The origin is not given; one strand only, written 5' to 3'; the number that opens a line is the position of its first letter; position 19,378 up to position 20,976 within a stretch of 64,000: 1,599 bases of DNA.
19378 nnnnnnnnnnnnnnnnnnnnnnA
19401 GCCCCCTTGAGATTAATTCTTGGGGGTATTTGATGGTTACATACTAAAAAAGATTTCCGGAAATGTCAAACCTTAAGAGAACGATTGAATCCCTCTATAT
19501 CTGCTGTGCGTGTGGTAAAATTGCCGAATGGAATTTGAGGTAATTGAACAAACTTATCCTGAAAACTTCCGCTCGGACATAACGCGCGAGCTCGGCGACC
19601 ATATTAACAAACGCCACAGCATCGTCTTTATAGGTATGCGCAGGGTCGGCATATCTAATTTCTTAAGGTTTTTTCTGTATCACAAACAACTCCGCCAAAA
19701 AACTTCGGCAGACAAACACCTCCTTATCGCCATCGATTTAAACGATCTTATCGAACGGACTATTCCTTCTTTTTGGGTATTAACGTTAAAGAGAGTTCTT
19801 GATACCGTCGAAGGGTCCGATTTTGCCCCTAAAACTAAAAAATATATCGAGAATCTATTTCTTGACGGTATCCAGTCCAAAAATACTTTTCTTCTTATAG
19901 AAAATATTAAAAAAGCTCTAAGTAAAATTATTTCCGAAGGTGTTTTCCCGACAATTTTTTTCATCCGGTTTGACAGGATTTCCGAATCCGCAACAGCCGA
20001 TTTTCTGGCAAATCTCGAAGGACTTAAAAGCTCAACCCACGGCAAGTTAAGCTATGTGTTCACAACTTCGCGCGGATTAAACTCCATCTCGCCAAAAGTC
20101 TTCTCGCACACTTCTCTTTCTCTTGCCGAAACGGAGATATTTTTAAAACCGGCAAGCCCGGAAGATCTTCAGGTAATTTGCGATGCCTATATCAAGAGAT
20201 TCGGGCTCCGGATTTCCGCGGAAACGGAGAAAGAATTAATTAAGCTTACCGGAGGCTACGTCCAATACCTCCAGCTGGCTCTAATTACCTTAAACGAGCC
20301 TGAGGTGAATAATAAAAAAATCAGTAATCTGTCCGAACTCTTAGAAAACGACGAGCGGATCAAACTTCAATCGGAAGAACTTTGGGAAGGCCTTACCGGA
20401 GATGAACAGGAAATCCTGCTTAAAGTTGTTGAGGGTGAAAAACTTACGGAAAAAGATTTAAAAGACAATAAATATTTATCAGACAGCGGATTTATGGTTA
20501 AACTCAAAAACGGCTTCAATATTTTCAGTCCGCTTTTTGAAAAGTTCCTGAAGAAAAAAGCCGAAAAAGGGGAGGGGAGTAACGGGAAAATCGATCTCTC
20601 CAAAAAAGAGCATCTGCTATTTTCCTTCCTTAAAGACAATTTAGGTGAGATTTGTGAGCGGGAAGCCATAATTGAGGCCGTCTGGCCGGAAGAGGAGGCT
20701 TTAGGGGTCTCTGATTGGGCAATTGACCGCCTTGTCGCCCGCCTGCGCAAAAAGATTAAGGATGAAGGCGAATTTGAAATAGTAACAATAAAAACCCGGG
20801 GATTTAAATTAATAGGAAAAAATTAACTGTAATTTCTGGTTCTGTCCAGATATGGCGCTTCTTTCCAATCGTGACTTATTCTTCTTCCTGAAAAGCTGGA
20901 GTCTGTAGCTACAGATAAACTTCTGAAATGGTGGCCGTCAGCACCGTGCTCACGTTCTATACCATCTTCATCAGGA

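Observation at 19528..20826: NTPase with Lys-less P-loop fused to a C-terminal OmpR-type winged helix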

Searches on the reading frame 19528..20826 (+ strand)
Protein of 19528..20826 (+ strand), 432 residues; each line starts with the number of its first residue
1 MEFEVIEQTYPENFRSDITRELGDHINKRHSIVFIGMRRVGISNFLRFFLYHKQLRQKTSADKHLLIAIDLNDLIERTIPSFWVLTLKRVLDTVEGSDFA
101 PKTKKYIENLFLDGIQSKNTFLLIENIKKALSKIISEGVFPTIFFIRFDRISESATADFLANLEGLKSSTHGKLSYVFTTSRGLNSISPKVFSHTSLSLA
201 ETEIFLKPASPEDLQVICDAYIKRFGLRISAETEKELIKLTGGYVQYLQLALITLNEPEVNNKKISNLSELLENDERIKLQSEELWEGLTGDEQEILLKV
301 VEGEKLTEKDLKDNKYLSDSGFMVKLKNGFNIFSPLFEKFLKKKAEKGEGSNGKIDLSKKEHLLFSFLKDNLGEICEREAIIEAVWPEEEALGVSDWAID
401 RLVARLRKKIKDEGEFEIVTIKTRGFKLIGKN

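Call 3: search_protein_families(library=pfam, proteins=[window:19528-20826:+], max_evalue=1)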
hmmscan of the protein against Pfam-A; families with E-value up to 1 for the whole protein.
window:19528-20826:+ (432 aa): 1 family
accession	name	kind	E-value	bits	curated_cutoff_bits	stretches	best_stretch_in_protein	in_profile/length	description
PF00486.34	Trans_reg_C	-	2e-13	50.7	26.2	1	354-428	3-77/77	Transcriptional regulatory protein, C terminal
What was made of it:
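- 20587..20811 (+): OmpR/PhoB-type wHTH (Trans_reg_C, aa 354-428). Pfam E 2e-13 (call 3).
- On OmpR/PhoB wHTH (Pfam Trans_reg_C, PF00486): E 2e-13, 50.7 bits against 26.2, aa 354-428 (call 3).
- Checked: The C-terminal wHTH is significant: Pfam Trans_reg_C, aa 354-428, E 2e-13, 50.7 bits against a cut-off of 26.2 (call 3).
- Pfam Trans_reg_C, E 2e-13 (call 3).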

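Call 4: search_protein_families(library=ncbifam, proteins=[window:19528-20826:+], max_evalue=1)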
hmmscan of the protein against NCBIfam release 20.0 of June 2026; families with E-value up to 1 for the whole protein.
window:19528-20826:+ (432 aa): 22 families
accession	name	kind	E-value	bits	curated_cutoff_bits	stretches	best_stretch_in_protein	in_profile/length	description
NF053854.1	RespRegPhoBBctds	equivalog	9.6e-10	38.2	270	1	352-423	151-219/225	two-component system response regulator PhoB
NF051850.1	RespRegRprY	equivalog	6.1e-07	29.1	370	1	353-430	153-228/234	response regulator transcription factor RprY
NF045914.1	RespRegNblR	equivalog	1.4e-06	28.1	300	1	351-422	149-219/228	response regulator transcription factor NblR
NF045944.1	ResRegRpaBCyano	equivalog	2.2e-06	27.2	330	1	351-425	148-222/229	response regulator transcription factor RpaB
TIGR01387.1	cztR_silR_copR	subfamily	3e-06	27.1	279.2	1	351-426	142-216/218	heavy metal response regulator transcription factor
TIGR02154.1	PhoB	equivalog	1.4e-05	24.5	296.2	1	344-428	142-225/226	phosphate regulon transcriptional regulator PhoB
NF040534.1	resp_reg_YycF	equivalog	4.1e-05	23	340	1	352-425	151-222/231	response regulator YycF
NF007540.1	PRK10153.1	equivalog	0.00019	20.5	400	1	364-429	36-101/516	lysine decarboxylation/transport transcriptional activator CadC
NF008567.0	PRK11517.1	equivalog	0.00032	20.1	353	1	352-429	143-219/223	response regulator transcription factor HprR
NF007346.1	PRK09836.1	equivalog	0.00054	19.8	420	1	350-423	144-216/227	copper/silver response regulator transcription factor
NF008078.0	PRK10816.1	equivalog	0.00056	19.5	336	1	354-427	147-219/223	two-component system response regulator PhoP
NF041733.1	resp_reg_CseB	equivalog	0.00094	18.6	350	1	354-428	157-226/228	two-component system response regulator CseB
NF041734.1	resp_reg_RppA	equivalog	0.003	16.9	250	1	347-428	147-227/229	two-component system response regulator RppA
NF041209.1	resp_regPieR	equivalog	0.0045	16.6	450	1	357-428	158-227/231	two component system response regulator PieR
NF007977.0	PRK10701.1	equivalog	0.0054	16.2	330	1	352-427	157-232/241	two-component system response regulator RstA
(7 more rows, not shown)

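Call 5: search_solved_structures(query=window:19528-20826:+, max_evalue=10, show_alignments=3)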
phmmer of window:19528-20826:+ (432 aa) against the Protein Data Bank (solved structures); distinct sequences matched with E-value up to 10: 35.
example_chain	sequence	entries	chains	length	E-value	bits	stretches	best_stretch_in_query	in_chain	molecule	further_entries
1p2f_A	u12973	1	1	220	0.00033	23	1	354-414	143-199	Response Regulator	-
2zxj_A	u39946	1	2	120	0.00034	23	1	354-425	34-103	Transcriptional regulatory protein walR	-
3rjp_A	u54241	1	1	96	0.00079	21.7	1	352-427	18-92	CovR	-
2hwv_A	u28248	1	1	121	0.0013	21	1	353-425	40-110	DNA-binding response regulator VicR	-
2jzy_A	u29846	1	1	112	0.0017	20.7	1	351-426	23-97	Transcriptional regulatory protein PcoR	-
5ju7_A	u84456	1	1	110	0.0045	19.3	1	363-429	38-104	Transcriptional activator CadC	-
6cqg_A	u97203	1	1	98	0.0061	18.8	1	354-416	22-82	DNA-binding response regulator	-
2d1v_A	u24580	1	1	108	0.0064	18.7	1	354-419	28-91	Transcriptional regulatory protein yycF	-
8b4c_D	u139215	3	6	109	0.012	17.9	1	349-430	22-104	Cholera toxin transcriptional activator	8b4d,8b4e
8b4b_W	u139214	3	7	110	0.012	17.8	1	349-430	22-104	Cholera toxin transcriptional activator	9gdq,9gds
2naz_A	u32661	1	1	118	0.015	17.5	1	352-429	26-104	Transcriptional regulatory protein RstA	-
6iju_A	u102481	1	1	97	0.017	17.3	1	343-423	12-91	DNA-binding response regulator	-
5za3_A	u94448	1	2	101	0.018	17.3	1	353-416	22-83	DNA-binding response regulator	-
6kyx_A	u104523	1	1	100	0.019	17.2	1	343-422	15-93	DNA-binding response regulator ArlR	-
6is4_A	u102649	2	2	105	0.022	17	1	343-422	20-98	Response regulator ArlR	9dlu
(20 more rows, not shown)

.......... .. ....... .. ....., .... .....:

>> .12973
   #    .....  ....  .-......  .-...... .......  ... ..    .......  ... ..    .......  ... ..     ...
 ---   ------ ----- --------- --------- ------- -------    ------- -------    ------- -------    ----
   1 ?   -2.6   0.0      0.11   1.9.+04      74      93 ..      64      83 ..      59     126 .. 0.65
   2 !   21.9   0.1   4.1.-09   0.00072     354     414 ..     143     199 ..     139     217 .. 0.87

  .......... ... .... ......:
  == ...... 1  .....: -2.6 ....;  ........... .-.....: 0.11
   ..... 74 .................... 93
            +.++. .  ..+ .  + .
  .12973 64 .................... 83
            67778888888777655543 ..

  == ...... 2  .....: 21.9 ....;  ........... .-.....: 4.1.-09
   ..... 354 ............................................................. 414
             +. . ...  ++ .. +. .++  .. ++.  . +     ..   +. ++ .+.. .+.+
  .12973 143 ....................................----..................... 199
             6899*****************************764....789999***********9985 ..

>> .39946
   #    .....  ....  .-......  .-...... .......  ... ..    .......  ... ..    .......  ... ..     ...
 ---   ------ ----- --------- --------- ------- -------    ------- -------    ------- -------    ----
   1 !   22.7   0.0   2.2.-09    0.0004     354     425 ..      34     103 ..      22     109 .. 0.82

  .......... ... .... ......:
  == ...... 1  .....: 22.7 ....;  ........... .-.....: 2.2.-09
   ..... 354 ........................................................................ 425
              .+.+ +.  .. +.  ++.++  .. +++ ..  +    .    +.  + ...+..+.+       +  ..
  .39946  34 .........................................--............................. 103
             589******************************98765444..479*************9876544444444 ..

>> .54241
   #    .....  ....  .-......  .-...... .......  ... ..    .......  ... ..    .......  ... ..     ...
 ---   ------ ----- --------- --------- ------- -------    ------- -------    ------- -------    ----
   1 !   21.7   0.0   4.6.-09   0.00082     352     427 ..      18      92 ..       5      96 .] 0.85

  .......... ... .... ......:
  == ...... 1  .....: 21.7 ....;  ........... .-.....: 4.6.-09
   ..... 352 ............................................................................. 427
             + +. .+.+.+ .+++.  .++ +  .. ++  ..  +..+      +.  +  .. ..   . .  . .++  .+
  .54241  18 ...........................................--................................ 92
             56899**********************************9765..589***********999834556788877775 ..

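Call 6: find_homologous_proteins(query=window:19528-20826:+, max_evalue=0.001)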
Query window:19528-20826:+ (432 aa): 1563 proteins with E <= 0.001 among 8000 candidates; the best 120 are listed.
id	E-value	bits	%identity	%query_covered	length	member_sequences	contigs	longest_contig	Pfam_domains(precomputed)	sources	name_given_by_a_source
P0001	1.2e-275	932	99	100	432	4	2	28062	PF00486.35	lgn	-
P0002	3.3e-230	782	84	99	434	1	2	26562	PF00486.35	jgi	jgi:hypothetical protein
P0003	1.8e-215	734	79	99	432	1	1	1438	PF00486.35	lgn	-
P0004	4.5e-213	726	77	100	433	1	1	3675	PF00486.35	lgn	-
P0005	2.4e-211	720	78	99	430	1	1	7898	PF00486.35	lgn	-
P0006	2.0e-210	717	78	100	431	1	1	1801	PF00486.35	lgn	-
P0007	4.8e-210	716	76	100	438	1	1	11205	PF00486.35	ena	-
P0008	4.9e-209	712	75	100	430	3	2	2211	PF00486.35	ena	-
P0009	5.7e-209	712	75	100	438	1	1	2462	PF00486.35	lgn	-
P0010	6.2e-208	709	76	100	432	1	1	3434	PF00486.35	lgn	-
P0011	8.0e-208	708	75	100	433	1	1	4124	PF00486.35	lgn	-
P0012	8.9e-208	708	76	100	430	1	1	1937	PF00486.35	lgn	-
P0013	3.2e-207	706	75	100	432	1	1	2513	PF00486.35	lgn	-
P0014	5.2e-207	706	76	100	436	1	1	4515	PF00486.35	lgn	-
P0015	7.7e-207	705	76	100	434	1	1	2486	PF00486.35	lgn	-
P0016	3.4e-206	703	75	100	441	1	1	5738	PF00486.35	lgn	-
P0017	3.9e-206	703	74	99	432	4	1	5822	PF00486.35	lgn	-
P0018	4.2e-206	703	76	100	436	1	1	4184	PF00486.35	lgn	-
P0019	2.9e-205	700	74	100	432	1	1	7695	PF00486.35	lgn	-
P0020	8.7e-205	698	75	100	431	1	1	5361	PF00486.35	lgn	-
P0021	2.0e-204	697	76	100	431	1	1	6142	PF00486.35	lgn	-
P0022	3.6e-204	696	74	99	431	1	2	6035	PF00486.35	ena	-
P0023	5.3e-204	696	76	100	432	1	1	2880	PF00486.35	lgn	-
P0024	2.9e-203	693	74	100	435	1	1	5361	PF00486.35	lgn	-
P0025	3.0e-203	693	76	100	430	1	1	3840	PF00486.35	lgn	-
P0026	6.3e-203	692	74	100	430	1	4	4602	PF00486.35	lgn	-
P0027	1.0e-202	692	75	100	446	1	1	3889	PF00486.35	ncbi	-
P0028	1.5e-202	691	74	99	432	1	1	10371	PF00486.35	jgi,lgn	-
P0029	1.2e-201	688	74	100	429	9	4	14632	PF00486.35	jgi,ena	-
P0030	2.0e-201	687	74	100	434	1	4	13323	PF00486.35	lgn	-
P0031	3.0e-201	687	73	100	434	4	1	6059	PF00486.35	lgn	-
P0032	1.4e-200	685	74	99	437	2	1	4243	PF00486.35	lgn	-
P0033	2.0e-200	684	73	99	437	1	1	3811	PF00486.35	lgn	-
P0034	3.2e-200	683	74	99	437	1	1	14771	PF00486.35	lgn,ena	-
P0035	5.6e-200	683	74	99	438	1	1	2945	PF00486.35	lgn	-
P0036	6.1e-200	682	75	99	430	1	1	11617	PF00486.35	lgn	-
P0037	1.1e-198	678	73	100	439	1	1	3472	PF00486.35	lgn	-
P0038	1.3e-198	678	72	100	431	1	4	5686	PF00486.35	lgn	-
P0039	1.9e-198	678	74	100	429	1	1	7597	PF00486.35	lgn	-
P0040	2.3e-198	677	73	99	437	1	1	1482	PF00486.35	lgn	-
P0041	7.0e-198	676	73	100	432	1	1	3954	PF00486.35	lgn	-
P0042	2.5e-197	674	71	100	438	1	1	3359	PF00486.35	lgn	-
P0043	7.7e-197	672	73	100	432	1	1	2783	PF00486.35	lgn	-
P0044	9.9e-197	672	74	100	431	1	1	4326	PF00486.35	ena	-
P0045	1.5e-196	671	73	100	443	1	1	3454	PF00486.35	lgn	-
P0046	6.0e-196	669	73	100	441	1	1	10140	PF00486.35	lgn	-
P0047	2.4e-193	661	71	99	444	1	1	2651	PF00486.35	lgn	-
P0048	1.1e-192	659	72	100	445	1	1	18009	PF00486.35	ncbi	-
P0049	3.1e-191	654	71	99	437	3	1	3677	PF00486.35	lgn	-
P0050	2.0e-174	598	72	91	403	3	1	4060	PF00486.35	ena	-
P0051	1.7e-151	523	59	99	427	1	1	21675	PF00486.35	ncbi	-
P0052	2.1e-151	523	60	98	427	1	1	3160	PF00486.35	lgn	-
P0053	4.7e-151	522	59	99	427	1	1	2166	PF00486.35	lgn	-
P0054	2.9e-144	499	56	99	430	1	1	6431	PF00486.35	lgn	-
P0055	1.4e-141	490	55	100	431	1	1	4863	PF00486.35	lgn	-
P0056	3.5e-140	486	55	100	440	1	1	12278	PF00486.35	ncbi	-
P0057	2.6e-139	483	53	99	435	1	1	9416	PF00486.35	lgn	-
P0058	2.9e-139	483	52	100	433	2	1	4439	PF00486.35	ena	-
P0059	3.0e-139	483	53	100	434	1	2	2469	PF00486.35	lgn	-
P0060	7.7e-139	481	53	100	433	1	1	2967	PF00486.35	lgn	-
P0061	1.5e-138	480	54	99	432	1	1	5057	PF00486.35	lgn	-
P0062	3.3e-138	479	52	100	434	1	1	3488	PF00486.35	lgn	-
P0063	8.5e-138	478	55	100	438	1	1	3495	PF00486.35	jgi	jgi:DNA-binding winged helix-turn-helix (wHTH) protein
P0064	9.3e-138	478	53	100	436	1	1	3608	PF00486.35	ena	-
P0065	1.6e-137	477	54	98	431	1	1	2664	PF00486.35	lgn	-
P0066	3.0e-137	476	53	100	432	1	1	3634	PF00486.35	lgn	-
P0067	3.3e-137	476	53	100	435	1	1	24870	PF00486.35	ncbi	-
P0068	2.5e-136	473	53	99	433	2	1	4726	PF00486.35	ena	-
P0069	3.0e-136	473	52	100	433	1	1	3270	PF00486.35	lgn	-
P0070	4.8e-136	472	54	100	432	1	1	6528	PF00486.35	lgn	-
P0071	5.2e-136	472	55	99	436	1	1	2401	PF00486.35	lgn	-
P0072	5.3e-136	472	52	100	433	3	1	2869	PF00486.35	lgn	-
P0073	9.7e-136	471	55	100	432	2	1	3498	PF00486.35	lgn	-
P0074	1.2e-135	471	53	99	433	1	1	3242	PF00486.35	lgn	-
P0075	1.3e-135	471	52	99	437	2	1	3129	PF00486.35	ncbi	-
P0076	1.8e-135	470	53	99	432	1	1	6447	PF00486.35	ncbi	-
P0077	2.2e-135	470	53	99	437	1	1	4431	PF00486.35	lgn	-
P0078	3.3e-135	469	53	99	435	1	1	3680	PF00486.35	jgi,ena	-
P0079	3.5e-135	469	51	100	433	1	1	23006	PF00486.35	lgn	-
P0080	9.4e-135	468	53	99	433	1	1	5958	PF00486.35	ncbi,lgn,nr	ncbi:MAG: helix-turn-helix domain-containing protein [bacterium]|nr:helix-turn-helix domain-containi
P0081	1.1e-134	468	52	99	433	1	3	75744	PF00486.35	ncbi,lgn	-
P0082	1.2e-134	468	53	99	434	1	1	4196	PF00486.35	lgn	-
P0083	1.3e-134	467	52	99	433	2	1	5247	PF00486.35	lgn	-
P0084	1.4e-134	467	52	100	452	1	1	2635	PF00486.35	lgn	-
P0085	2.7e-134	466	54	98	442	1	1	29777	PF00486.35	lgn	-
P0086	3.6e-134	466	53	99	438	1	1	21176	PF00486.35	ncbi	-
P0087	3.7e-134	466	52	99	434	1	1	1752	PF00486.35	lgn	-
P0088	4.7e-134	466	52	99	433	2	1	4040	PF00486.35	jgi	-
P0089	8.8e-134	465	53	99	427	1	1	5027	PF00486.35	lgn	-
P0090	9.6e-134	464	51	99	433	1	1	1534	PF00486.35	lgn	-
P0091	1.0e-133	464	53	99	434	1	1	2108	PF00486.35,PF14516.13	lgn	-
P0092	1.3e-133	464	54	99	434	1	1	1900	PF00486.35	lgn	-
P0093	1.5e-133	464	53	100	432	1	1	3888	PF00486.35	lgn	-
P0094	2.3e-133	463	53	99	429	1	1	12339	PF00486.35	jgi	jgi:hypothetical protein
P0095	2.4e-133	463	54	99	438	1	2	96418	PF00486.35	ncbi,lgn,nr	ncbi:MAG: helix-turn-helix domain-containing protein [Candidatus Levybacteria bacterium]|nr:helix-tu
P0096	2.9e-133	463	51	99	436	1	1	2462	PF00486.35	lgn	-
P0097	3.0e-133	463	53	99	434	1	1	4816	PF00486.35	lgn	-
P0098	3.1e-133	463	51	99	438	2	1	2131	PF00486.35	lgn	-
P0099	3.4e-133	463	49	100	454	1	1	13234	PF00486.35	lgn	-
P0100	3.8e-133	463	52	99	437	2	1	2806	PF00486.35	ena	-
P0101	4.0e-133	462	51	100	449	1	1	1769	PF00486.35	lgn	-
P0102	4.9e-133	462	53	98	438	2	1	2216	PF00486.35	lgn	-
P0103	4.9e-133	462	52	99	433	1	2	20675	PF00486.35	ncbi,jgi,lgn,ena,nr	ncbi:MAG: OmpR/PhoB-type protein [Candidatus Levybacteria bacterium]|nr:OmpR/PhoB-type protein [Cand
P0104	5.0e-133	462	53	99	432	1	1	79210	PF00486.35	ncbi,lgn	-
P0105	5.0e-133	462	53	99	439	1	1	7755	PF00486.35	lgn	-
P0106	5.7e-133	462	54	98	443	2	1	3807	PF00486.35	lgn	-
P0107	7.2e-133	462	51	99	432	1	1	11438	PF00486.35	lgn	-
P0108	7.5e-133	462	52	99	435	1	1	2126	PF00486.35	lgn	-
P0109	1.1e-132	461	52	100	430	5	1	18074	PF00486.35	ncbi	-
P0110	1.3e-132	461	52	99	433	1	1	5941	PF00486.35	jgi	jgi:DNA-binding winged helix-turn-helix (wHTH) protein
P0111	1.5e-132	461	52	99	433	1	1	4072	PF00486.35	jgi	jgi:DNA-binding winged helix-turn-helix (wHTH) protein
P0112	1.5e-132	461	52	99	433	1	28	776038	PF00486.35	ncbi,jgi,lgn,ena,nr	ncbi:MAG: hypothetical protein A3B47_04340 [Candidatus Levybacteria bacterium RIFCSPLOWO2_01_FULL_39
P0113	1.5e-132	461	52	99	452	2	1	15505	PF00486.35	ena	-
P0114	1.6e-132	461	52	99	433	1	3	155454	PF00486.35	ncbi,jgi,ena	-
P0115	2.9e-132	460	51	99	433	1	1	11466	PF00486.35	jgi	jgi:DNA-binding winged helix-turn-helix (wHTH) protein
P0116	2.9e-132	460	52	100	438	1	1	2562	PF00486.35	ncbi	-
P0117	3.3e-132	459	52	100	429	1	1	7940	PF00486.35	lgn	-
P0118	3.4e-132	459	51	99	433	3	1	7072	PF00486.35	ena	-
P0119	3.4e-132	459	53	99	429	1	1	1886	PF00486.35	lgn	-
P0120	3.5e-132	459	50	100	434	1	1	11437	PF00486.35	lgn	-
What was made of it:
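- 19528..20826 (+): ORF, 432 aa: degenerate STAND/AAA+ module plus OmpR-type wHTH regulator. More than 1500 homologues of about 430 aa (call 6).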

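Call 11: find_encoding_contigs(protein=P0112, flank=6000, max_places=3)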
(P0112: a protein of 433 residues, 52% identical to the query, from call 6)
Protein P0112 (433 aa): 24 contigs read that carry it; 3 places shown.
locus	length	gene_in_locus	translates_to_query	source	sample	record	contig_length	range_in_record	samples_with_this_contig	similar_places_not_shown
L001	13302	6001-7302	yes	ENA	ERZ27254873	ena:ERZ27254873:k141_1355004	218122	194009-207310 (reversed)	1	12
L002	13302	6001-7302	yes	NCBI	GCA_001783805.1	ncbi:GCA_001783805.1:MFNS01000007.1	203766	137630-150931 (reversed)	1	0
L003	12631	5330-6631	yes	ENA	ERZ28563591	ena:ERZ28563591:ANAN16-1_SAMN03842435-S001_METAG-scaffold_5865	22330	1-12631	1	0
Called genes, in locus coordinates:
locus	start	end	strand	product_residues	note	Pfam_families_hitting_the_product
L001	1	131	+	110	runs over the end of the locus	PF00825:Ribonuclease_P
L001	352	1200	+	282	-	PF02096:60KD_IMP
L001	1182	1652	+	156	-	PF13083:KH_KhpA-B, PF01424:R3H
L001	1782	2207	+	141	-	PF00075:RNase_H, PF13456:RVT_3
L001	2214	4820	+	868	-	PF13196:DUF4012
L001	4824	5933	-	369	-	PF00349:Hexokinase_1 (weak), PF03727:Hexokinase_2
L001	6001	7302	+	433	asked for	PF00486:Trans_reg_C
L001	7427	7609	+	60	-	-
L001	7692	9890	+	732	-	PF00133:tRNA-synt_1, PF09334:tRNA-synt_1g, PF00133:tRNA-synt_1, PF08264:Anticodon_1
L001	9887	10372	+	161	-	-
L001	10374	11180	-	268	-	PF01386:Ribosomal_L25p, PF14693:Ribosomal_TL5_C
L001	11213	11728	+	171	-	PF02075:RuvC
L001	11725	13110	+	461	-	PF02844:GARS_N, PF01071:GARS_A, PF02843:GARS_C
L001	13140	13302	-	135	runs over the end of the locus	PF01850:PIN (faint), PF13470:PIN_3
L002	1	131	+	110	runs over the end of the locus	PF00825:Ribonuclease_P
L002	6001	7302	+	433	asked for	PF00486:Trans_reg_C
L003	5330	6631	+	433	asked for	PF00486:Trans_reg_C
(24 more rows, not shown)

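Call 12: find_encoding_contigs(protein=P0095, flank=6000, max_places=2)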
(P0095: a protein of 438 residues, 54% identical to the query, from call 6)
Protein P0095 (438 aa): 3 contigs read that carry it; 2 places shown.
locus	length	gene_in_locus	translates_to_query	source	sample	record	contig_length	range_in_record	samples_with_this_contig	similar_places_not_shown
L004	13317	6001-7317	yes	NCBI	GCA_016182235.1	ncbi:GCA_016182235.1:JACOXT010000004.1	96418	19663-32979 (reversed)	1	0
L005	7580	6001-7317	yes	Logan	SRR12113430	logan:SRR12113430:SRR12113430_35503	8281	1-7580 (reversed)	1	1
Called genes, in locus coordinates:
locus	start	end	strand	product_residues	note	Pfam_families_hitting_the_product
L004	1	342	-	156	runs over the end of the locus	PF01850:PIN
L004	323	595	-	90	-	PF02604:PhdYeFM_antitox (weak)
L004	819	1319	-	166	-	-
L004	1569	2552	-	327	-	PF08282:Hydrolase_3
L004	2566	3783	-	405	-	PF06202:GDE_C (weak), PF12899:Glyco_hydro_100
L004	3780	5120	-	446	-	PF20706:GT4-conflict (weak), PF00534:Glycos_transf_1, PF13692:Glyco_trans_1_4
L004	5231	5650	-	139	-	PF01850:PIN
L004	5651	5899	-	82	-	-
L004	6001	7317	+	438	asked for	PF00486:Trans_reg_C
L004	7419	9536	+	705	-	PF00133:tRNA-synt_1, PF09334:tRNA-synt_1g (weak), PF13603:tRNA-synt_1_2 (faint), PF09334:tRNA-synt_1g, PF08264:Anticodon_1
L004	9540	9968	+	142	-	-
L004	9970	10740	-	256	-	PF01386:Ribosomal_L25p, PF14693:Ribosomal_TL5_C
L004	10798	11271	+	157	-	PF02075:RuvC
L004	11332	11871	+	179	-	-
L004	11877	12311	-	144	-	-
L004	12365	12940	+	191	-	PF01330:RuvA_N, PF14520:HHH_5, PF07499:RuvA_C (weak)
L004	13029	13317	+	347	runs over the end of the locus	PF05496:RuvB_N, PF00004:AAA, PF07728:AAA_5, PF17864:AAA_lid_4, PF05491:WHD_RuvB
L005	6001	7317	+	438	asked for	PF00486:Trans_reg_C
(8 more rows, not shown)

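Call 13: find_encoding_contigs(protein=P0051, flank=6000, max_places=2)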
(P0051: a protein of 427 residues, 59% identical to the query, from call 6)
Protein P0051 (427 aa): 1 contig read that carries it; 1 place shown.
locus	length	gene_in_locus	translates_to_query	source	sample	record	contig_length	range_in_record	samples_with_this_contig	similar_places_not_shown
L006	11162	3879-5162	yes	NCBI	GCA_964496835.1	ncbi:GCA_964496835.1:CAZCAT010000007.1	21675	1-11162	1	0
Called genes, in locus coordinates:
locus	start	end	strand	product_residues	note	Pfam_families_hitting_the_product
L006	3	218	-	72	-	?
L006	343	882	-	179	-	PF18075:FtsX_ECD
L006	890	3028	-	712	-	PF00009:GTP_EFTU, PF22042:EF-G_D2, PF03144:GTP_EFTU_D2, PF14492:EFG_III, PF16658:RF3_C (weak), PF03764:EFG_IV, PF00679:EFG_C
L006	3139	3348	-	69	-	PF03449:GreA_GreB_N (weak)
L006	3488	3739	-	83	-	-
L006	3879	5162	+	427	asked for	PF00486:Trans_reg_C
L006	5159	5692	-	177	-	PF00300:His_Phos_1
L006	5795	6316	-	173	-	-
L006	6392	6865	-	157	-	PF00177:Ribosomal_S7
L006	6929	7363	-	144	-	PF00164:Ribosom_S12_S23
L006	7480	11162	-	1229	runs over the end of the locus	PF04997:RNA_pol_Rpb1_1, PF00623:RNA_pol_Rpb1_2, PF04983:RNA_pol_Rpb1_3, PF04998:RNA_pol_Rpb1_5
